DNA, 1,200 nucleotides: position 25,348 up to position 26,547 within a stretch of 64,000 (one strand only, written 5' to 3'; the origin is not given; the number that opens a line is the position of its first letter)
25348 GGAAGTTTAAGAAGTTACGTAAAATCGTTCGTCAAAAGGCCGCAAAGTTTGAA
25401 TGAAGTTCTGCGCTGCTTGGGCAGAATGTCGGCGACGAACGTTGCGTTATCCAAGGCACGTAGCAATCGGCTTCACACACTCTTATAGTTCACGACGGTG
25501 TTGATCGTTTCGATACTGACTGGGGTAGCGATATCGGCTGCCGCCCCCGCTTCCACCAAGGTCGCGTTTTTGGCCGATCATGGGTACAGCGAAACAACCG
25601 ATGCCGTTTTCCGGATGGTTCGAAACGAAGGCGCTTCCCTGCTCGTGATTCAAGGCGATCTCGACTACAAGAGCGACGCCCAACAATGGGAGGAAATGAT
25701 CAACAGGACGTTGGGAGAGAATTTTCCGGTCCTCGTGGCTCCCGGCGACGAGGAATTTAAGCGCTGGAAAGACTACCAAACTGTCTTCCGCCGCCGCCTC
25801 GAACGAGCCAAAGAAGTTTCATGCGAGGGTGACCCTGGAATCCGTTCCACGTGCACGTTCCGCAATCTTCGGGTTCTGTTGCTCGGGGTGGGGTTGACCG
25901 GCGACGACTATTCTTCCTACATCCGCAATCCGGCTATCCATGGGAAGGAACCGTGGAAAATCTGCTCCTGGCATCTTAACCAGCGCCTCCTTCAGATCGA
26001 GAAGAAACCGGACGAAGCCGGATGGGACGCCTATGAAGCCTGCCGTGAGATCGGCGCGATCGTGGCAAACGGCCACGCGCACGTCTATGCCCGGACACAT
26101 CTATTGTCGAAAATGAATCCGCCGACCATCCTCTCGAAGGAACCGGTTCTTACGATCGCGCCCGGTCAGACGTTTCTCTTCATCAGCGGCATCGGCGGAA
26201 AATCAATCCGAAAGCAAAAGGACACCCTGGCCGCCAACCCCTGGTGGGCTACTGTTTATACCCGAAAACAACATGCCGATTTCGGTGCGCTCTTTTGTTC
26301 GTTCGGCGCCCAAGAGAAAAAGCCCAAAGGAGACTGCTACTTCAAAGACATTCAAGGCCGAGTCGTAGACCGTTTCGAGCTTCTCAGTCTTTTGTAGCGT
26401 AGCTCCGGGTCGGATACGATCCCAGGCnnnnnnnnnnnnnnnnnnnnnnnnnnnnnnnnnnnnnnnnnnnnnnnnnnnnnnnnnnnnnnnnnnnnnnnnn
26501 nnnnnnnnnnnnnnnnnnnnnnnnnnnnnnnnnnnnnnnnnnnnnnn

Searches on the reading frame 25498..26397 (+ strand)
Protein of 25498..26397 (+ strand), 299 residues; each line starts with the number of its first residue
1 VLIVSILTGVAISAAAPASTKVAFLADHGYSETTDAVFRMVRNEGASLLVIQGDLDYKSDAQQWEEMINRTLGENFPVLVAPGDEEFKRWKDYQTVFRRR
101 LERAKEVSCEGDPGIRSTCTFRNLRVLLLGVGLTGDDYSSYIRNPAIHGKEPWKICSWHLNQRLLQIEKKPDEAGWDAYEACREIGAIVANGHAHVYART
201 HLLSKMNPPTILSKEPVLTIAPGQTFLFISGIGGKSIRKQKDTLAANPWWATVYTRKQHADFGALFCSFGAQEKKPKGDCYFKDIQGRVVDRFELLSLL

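Call 38: search_protein_families(library=pfam, proteins=[window:25498-26397:+], max_evalue=0.001)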
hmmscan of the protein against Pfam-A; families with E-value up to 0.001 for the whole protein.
window:25498-26397:+ (299 aa): 1 family
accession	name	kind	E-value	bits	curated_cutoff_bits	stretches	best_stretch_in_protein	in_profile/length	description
PF00149.33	Metallophos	-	0.00079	20.3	21.5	0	21-197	2-191/191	Calcineurin-like phosphoesterase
